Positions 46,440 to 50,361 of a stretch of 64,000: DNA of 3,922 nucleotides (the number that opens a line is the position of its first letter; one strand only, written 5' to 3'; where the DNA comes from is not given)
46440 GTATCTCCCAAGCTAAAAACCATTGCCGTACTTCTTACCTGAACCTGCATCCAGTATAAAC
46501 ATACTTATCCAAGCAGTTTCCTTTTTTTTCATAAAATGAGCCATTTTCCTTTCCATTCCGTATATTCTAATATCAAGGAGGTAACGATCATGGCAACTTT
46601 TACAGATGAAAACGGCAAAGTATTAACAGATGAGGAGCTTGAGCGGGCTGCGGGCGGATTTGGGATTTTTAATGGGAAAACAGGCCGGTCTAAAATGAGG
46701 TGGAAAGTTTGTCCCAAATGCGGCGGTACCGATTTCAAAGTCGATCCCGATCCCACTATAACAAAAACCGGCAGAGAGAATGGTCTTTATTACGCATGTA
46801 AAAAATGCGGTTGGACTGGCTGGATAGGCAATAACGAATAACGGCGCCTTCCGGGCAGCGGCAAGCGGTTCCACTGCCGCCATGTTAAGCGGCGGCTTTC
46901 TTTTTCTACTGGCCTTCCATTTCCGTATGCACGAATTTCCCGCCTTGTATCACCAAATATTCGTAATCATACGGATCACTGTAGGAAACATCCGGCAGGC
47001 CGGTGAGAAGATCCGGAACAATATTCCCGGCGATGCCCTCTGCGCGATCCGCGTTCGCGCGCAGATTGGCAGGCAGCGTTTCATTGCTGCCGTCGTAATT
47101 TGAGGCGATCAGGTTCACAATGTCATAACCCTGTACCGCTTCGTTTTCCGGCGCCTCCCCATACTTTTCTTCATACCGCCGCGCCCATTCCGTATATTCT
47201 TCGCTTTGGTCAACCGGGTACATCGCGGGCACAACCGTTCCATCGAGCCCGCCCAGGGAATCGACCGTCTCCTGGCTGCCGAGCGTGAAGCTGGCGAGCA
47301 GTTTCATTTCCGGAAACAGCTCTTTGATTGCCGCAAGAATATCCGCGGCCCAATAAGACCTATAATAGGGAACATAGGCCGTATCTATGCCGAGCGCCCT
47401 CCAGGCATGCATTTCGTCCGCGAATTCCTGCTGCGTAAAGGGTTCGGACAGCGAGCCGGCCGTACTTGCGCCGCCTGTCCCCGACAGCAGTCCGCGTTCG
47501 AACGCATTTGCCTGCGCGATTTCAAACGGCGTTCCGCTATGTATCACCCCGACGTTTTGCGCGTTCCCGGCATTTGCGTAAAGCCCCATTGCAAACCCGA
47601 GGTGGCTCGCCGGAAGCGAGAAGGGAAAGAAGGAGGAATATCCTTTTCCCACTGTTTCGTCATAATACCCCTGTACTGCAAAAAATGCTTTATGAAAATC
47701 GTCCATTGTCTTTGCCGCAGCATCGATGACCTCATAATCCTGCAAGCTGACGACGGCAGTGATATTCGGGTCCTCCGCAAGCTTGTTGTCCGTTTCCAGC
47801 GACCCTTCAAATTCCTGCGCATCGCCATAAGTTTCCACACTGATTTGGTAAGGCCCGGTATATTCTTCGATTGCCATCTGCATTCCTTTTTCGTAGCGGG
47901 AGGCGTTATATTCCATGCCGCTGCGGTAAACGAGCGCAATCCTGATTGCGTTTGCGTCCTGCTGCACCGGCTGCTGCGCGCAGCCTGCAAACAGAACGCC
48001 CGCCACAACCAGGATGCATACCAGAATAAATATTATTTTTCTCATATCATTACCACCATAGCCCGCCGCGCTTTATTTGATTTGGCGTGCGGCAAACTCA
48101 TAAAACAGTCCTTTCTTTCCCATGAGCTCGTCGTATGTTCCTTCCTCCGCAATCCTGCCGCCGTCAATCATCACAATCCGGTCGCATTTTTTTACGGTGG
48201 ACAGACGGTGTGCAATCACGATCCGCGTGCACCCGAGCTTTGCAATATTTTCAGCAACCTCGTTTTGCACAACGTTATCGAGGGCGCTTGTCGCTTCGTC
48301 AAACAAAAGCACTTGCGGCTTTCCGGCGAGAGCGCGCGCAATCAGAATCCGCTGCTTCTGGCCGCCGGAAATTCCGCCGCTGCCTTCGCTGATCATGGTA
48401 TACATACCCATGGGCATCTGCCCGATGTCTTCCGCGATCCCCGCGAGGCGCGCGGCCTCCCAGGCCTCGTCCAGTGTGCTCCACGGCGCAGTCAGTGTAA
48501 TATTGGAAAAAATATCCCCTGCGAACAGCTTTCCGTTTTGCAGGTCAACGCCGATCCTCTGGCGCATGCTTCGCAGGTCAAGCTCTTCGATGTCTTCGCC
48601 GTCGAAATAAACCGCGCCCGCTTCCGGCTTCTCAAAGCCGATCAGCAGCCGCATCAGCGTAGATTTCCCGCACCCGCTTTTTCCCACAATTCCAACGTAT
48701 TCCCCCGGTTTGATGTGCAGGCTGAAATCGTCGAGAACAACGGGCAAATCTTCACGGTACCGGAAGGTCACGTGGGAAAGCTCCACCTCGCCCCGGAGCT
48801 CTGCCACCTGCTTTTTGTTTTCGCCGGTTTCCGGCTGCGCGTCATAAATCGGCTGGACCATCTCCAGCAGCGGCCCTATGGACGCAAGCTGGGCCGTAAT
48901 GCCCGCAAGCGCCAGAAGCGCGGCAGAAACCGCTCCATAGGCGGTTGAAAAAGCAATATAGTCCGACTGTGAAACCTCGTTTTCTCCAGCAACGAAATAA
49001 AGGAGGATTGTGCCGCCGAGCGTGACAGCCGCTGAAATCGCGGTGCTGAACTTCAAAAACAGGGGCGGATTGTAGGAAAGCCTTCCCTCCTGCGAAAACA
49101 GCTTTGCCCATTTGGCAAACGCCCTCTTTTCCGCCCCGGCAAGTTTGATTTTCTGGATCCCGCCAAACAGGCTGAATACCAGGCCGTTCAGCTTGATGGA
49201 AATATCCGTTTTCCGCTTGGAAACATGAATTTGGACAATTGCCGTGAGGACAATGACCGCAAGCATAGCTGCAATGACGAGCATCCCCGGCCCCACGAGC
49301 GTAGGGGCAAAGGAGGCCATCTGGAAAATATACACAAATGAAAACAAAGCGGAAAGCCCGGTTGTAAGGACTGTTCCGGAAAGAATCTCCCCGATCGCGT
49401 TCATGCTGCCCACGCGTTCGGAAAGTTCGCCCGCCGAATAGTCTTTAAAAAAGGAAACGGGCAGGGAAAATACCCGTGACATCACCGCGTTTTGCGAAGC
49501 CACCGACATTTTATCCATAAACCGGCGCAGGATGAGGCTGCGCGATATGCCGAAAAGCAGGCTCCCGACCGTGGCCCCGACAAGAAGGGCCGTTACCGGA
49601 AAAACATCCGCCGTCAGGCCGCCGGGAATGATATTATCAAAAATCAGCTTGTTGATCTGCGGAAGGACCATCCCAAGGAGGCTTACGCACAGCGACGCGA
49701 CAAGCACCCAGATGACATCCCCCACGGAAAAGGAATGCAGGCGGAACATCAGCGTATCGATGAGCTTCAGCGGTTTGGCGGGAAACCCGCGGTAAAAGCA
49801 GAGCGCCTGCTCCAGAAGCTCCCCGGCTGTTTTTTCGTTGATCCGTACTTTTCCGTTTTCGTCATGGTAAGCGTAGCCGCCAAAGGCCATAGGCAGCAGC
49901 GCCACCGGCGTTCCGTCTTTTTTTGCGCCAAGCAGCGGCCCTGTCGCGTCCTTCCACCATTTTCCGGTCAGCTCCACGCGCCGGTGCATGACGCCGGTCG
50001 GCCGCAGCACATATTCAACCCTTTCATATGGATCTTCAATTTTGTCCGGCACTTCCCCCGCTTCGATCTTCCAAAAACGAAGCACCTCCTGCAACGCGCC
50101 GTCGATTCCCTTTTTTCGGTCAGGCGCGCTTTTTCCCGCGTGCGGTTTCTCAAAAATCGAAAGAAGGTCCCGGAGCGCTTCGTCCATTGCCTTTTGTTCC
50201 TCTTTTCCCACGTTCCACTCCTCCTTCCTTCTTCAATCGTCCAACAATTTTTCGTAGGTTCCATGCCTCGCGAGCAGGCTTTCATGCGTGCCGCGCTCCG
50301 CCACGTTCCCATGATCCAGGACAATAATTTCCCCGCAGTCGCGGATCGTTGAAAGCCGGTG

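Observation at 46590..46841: Small gene with a textbook double-glycine leader fused to a 60-aa core carrying two CxxC pairs, convergent with a C39-peptidase exporter locus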

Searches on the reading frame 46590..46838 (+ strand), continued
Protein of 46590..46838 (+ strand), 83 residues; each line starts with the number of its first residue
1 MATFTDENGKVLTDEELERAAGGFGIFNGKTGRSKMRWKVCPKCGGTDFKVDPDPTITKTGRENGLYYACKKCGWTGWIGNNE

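Call 69: list_cluster_members(proteins=[P0001, P0007, P0003, P0023, P0020])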
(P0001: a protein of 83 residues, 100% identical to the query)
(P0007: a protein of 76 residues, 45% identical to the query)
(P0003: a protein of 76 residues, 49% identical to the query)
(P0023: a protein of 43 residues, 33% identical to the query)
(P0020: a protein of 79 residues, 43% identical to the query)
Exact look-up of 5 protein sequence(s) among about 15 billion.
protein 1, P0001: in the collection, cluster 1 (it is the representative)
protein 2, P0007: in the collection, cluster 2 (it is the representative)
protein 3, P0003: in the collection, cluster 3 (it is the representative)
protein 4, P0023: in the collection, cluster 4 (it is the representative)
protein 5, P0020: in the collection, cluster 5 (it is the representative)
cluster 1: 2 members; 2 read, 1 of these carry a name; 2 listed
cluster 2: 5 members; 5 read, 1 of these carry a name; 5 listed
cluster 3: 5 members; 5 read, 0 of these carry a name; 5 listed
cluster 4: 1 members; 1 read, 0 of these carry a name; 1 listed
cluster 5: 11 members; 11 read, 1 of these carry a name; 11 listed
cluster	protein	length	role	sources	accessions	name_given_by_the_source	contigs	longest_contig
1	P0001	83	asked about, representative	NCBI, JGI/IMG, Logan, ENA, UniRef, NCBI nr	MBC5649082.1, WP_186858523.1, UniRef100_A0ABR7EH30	hypothetical protein [Christensenella tenuis] | Uncharacterized protein n=1 Tax=Christensenella tenuis TaxID=2763033 ...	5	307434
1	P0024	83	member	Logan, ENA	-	-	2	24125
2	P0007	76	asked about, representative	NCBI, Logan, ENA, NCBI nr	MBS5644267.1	MAG: hypothetical protein KHW46_00740 [Clostridiales bacterium] | hypothetical protein [Clostridiales bacterium]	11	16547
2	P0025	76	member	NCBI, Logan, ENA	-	-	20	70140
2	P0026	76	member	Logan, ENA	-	-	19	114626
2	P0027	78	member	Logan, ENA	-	-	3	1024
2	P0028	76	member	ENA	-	-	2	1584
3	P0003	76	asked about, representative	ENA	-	-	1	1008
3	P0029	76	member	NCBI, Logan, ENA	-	-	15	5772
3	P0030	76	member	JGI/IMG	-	-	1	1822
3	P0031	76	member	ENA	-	-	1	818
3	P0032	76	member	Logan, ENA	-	-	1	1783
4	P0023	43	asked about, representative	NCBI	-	-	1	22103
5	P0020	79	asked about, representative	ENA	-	-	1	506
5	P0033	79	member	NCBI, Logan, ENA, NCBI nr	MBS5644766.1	MAG: hypothetical protein KHW46_03310 [Clostridiales bacterium] | hypothetical protein [Clostridiales bacterium]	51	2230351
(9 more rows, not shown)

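Call 71: find_encoding_contigs(protein=P0029, flank=6000, max_places=4)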
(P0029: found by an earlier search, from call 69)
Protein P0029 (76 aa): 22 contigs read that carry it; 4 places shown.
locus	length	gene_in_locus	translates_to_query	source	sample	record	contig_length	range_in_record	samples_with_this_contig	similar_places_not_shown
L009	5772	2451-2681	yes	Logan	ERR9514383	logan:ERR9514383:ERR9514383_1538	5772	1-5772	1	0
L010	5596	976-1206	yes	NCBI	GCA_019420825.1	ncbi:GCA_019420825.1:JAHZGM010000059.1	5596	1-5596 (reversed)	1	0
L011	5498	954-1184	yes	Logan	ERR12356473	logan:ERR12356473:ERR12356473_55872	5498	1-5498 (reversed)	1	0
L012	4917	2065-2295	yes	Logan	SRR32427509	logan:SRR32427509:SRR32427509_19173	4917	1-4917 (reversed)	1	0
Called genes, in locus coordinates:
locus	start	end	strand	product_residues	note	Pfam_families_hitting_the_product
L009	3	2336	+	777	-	?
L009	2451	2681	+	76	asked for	-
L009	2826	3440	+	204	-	PF12464:Mac, PF00132:Hexapep, PF14602:Hexapep_2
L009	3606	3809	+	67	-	-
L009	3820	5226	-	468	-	PF01554:MatE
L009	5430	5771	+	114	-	?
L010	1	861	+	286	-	?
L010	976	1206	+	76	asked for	-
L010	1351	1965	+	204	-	PF12464:Mac, PF00132:Hexapep, PF14602:Hexapep_2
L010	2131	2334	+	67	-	-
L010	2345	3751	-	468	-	PF01554:MatE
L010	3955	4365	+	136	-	PF22381:Staph_reg_Sar_Rot (weak), PF12802:MarR_2, PF13384:HTH_23 (faint), PF01047:MarR, PF13463:HTH_27 (weak), PF13412:HTH_24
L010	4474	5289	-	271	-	PF12833:HTH_18, PF00165:HTH_AraC (weak)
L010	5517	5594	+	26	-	?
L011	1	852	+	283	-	?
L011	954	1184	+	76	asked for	-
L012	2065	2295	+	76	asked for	-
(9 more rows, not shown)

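Call 72: find_encoding_contigs(protein=P0010, flank=6000, max_places=4)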
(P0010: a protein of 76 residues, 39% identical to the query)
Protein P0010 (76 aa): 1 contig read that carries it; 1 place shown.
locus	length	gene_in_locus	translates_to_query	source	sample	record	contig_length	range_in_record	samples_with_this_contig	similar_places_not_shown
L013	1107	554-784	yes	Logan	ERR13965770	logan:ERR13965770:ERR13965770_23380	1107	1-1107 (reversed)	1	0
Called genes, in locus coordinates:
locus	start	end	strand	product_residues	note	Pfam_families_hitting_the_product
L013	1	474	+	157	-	?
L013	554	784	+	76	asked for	-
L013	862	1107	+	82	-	?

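Call 73: search_protein_families(library=ncbifam, proteins=[L009:3-2336:+, L009:3606-3809:+, L013:1-474:+], max_evalue=0.00001)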
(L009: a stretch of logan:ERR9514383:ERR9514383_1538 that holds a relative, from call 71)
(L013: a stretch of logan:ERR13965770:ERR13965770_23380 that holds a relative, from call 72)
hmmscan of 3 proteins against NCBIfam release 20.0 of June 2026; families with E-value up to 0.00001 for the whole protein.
L009:3-2336:+ (777 aa): 10 families
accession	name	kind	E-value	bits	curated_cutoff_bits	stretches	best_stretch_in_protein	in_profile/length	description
NF004043.1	PRK05560.1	equivalog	0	1170.6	902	1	1-755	44-797/798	DNA gyrase subunit A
TIGR01063.1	gyrA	equivalog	0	1130.4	877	1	1-757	43-799/800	DNA topoisomerase (ATP-hydrolyzing) subunit A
NF038098.1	GyrA_w_intein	exception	8.8e-261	868.5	1850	2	74-761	538-1231/1232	intein-containing DNA gyrase subunit A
NF004044.1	PRK05561.1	subfamily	3.4e-236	786.4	654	2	1-650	39-680/738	DNA topoisomerase (ATP-hydrolyzing)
NF010586.0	PRK13979.1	equivalog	2.3e-223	744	1475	2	4-606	58-666/957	DNA topoisomerase IV subunit A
TIGR01061.1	parC_Gpos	equivalog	1.6e-217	724.5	813.25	1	1-696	43-735/737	DNA topoisomerase IV subunit A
TIGR01062.1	parC_Gneg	equivalog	1e-161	539.6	628.9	1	1-628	43-656/735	DNA topoisomerase IV subunit A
NF007209.0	PRK09631.1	equivalog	4.4e-56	190.8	644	1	11-465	48-482/635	DNA topoisomerase IV subunit A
NF009397.0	PRK12758.1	equivalog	1.2e-53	182.4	780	1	6-439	62-479/870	DNA gyrase/topoisomerase IV subunit A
NF007208.0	PRK09630.1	equivalog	4.9e-35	121.4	598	1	14-309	51-321/479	DNA topoisomerase IV subunit A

L009:3606-3809:+ (67 aa): 0 families

L013:1-474:+ (157 aa): 0 families

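Call 84: search_protein_families(library=phrogs, alignment_id=A1, max_evalue=0.01)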
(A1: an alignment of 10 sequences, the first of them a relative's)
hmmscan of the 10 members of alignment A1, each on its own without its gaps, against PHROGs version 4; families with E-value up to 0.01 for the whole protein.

A. member 1, P0001 (83 aa): 1 family
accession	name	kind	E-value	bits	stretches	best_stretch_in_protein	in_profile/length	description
phrog_17149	-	unknown function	0.0033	18.6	0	28-52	32-56/76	-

B. families by the number of members that match (of 10 scanned): 9 families
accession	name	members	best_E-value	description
phrog_13157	-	1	0.00028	-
phrog_24716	-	1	0.00067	-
phrog_5602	-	1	0.00076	-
phrog_14328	-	1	0.0015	-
phrog_16376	-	1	0.0021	-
phrog_17723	-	1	0.003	-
phrog_17149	-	1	0.0033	-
phrog_6504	-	1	0.0055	-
phrog_10675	-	1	0.0059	-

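Call 85: search_protein_families(library=pfam, alignment_id=A1, max_evalue=0.01)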
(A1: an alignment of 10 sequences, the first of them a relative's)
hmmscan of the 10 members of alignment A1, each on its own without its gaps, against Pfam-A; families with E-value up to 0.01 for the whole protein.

A. member 1, P0001 (83 aa): 2 families
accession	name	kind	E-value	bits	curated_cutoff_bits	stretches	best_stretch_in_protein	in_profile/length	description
PF25279.1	Beta_prop_At2g24240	-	0.0037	16.7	27.1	1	3-49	50-97/320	At2g24240-like, C-terminal beta propeller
PF23447.1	DUF7128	-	0.0045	17.3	25.7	0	57-74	2-19/44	Domain of unknown function (DUF7128)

B. families by the number of members that match (of 10 scanned): 15 families
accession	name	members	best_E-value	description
PF07754.17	HVO_2753_ZBP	1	0.00011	Small zinc finger protein HVO_2753-like, Zn-binding pocket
PF07282.18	Cas12f1-like_TNB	1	0.001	Cas12f1-like, TNB domain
PF00684.25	DnaJ_CXXCXGXG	1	0.0012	DnaJ central domain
PF09723.15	Zn_ribbon_8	1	0.0034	Zinc ribbon domain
PF23145.1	Zf_2nd_IFT121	1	0.0035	IFT121, second zinc finger domain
PF25279.1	Beta_prop_At2g24240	1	0.0037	At2g24240-like, C-terminal beta propeller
PF23447.1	DUF7128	1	0.0045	Domain of unknown function (DUF7128)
PF01873.23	eIF-5_eIF-2B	1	0.0049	Domain found in IF2B/IF5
PF08271.17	Zn_Ribbon_TF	1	0.0067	TFIIB zinc-binding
PF10439.15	Bacteriocin_IIc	1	0.0067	Bacteriocin class II with double-glycine leader peptide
PF04604.19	L_biotic_typeA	1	0.0069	Type-A lantibiotic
PF17848.7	Zn_ribbon_ACC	1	0.0073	Acetyl-CoA carboxylase zinc finger domain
PF13240.11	Zn_Ribbon_1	1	0.0078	zinc-ribbon domain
PF12172.15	zf-ChsH2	1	0.0082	ChsH2, rubredoxin-like zinc ribbon domain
PF01096.23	Zn_ribbon_TFIIS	1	0.0091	Transcription factor S-II (TFIIS)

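Call 88: find_encoding_contigs(protein=P0033, flank=10000, max_places=5)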
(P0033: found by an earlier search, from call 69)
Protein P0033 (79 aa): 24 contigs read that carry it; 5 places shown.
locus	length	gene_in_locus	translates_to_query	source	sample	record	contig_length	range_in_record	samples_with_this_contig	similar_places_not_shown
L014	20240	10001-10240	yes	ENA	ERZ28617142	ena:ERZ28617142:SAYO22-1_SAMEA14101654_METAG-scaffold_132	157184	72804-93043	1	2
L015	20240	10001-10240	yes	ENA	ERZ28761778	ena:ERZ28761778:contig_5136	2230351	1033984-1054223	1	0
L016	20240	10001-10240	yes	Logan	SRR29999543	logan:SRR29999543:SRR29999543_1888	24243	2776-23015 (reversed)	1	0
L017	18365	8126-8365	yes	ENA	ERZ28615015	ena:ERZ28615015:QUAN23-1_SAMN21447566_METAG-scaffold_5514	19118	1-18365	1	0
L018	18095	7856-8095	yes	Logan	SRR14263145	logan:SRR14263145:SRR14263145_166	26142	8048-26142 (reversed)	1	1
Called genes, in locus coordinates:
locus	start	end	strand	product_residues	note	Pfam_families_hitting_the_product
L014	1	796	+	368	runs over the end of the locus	PF08245:Mur_ligase_M, PF27239:FOL3_C, PF02875:Mur_ligase_C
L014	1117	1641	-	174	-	PF14277:DUF4364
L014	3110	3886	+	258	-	-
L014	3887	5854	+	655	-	PF01555:N6_N4_Mtase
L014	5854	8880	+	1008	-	PF04851:ResIII, PF19778:RE_endonuc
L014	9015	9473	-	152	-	PF00080:Sod_Cu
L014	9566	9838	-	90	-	-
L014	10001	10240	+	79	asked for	-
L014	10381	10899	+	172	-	PF04542:Sigma70_r2, PF08281:Sigma70_r4_2, PF00196:GerE (weak), PF04545:Sigma70_r4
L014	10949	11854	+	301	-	-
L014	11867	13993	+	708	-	PF03412:Peptidase_C39, PF13529:Peptidase_C39_2 (faint), PF00664:ABC_membrane, PF00005:ABC_tran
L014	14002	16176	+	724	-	PF00664:ABC_membrane, PF00005:ABC_tran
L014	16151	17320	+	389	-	PF13458:Peripla_BP_6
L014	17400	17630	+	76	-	-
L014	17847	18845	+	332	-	PF02733:Dak1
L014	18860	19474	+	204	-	PF02734:Dak2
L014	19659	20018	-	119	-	PF13560:HTH_31 (weak), PF01381:HTH_3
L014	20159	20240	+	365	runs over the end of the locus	PF00724:Oxidored_FMN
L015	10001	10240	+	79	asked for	-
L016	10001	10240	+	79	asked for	-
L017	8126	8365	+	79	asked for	-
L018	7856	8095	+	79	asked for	-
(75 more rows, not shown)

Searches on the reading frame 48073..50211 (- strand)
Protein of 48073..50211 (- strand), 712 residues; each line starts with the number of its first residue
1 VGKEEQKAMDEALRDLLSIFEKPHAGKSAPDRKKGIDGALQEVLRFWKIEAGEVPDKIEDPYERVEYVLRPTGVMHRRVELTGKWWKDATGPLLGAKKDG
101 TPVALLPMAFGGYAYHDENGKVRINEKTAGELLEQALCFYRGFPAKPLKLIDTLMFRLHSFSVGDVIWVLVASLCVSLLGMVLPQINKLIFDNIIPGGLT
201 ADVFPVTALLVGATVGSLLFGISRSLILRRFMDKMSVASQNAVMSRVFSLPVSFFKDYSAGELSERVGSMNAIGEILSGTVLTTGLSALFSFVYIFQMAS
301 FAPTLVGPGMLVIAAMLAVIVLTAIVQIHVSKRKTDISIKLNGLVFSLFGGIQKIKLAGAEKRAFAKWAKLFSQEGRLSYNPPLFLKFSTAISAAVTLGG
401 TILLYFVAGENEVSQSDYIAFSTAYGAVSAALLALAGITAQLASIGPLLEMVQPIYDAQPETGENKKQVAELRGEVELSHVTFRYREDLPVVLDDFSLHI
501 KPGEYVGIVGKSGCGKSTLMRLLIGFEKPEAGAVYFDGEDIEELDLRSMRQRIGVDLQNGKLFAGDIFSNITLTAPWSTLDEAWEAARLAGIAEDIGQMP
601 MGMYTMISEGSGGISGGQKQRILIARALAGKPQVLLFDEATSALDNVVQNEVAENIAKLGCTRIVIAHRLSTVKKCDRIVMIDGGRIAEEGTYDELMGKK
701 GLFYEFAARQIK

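Call 3: search_protein_families(library=pfam, proteins=[window:48073-50211:-], max_evalue=0.1)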
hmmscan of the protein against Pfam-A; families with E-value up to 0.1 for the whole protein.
window:48073-50211:- (712 aa): 10 families
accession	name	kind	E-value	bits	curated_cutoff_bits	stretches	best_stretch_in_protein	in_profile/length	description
PF00005.33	ABC_tran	-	1e-30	107.6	25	1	493-642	1-137/137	ABC transporter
PF00664.28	ABC_membrane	-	1.2e-14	55.1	28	1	167-423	2-265/274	ABC transporter transmembrane region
PF02463.25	SMC_N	-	4.1e-06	26.8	40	1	534-682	111-211/220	RecF/RecN/SMC N terminal domain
PF01926.29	MMR_HSR1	-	0.005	17.4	21.9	1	506-545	2-40/113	50S ribosome-binding GTPase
PF13173.12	AAA_14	-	0.014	15.9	27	1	505-548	4-47/129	AAA domain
PF13401.12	AAA_22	-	0.031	15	27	0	508-559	10-60/130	AAA domain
PF09818.15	ABC_ATPase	-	0.036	13.5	23.2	0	593-657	138-201/283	P-loop domain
PF13555.12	AAA_29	-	0.048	13.9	27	0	497-520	16-39/61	P-loop containing region of AAA domain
PF13175.12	AAA_15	-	0.055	13.5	32.1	1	494-547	15-71/374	AAA ATPase domain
PF03193.22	RsgA_GTPase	-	0.065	13.5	30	0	504-528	107-131/174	RsgA GTPase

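Call 4: search_protein_families(library=ncbifam, proteins=[window:48073-50211:-], max_evalue=0.1)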
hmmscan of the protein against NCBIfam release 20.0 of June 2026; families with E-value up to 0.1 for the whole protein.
window:48073-50211:- (712 aa): 192 families (the best 25 are shown)
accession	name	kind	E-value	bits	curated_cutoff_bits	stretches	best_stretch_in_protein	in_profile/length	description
TIGR03797.1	NHLM_micro_ABC2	equivalog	1e-222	741.4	709.4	1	55-711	25-686/686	NHLP bacteriocin export ABC transporter permease/ATPase subunit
TIGR03796.1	NHLM_micro_ABC1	equivalog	4.4e-103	345.8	853.3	1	149-704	140-706/710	NHLP family bacteriocin export ABC transporter peptidase/permease/ATPase subunit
TIGR01846.1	type_I_sec_HlyB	subfamily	5.9e-100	335.5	725.55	1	169-710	144-692/694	type I secretion system permease/ATPase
TIGR03375.1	type_I_sec_LssB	subfamily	5.2e-85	286.1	693.1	1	169-698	154-690/696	type I secretion system permease/ATPase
TIGR02203.1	MsbA_lipidA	equivalog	2.6e-77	260.6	602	1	170-706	20-565/572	lipid A export permease/ATP-binding protein MsbA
TIGR02204.1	MsbA_rel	hypoth_equivalog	2.7e-71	240.9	780.4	1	165-710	19-575/576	ABC transporter, permease/ATP-binding protein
NF045513.1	HepA_fam_ABC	equivalog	1.6e-70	238.2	725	1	201-710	92-609/610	heterocyst formation ABC transporter subunit HepA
TIGR01193.1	bacteriocin_ABC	subfamily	2.1e-69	234.8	523.85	1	166-706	158-705/708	peptide cleavage/export ABC transporter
TIGR00958.1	3a01208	subfamily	2.8e-67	227.5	874.6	1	154-705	148-709/711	antigen peptide transporter 2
NF052233.1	CphA_assoc_ABC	equivalog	8.2e-63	212.9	880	1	206-710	232-743/766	cyanophycin metabolism-associated ABC transporter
NF010178.0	PRK13657.1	equivalog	1.5e-62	211.9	733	1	167-709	22-569/588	glucan ABC transporter ATP-binding protein/ permease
NF008381.0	PRK11176.1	equivalog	6.8e-57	193.1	867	1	431-707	297-576/582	lipid A ABC transporter ATP-binding protein/permease MsbA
TIGR01842.1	type_I_sec_PrtD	subfamily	2e-55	188.4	510.15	1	166-697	8-541/544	type I secretion system permease/ATPase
TIGR02857.1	CydD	equivalog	1.6e-51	175.8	435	1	450-681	295-528/529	thiol reductant ABC exporter subunit CydD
TIGR02868.1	CydC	equivalog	4.8e-50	170.7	329.05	1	238-670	83-530/530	thiol reductant ABC exporter subunit CydC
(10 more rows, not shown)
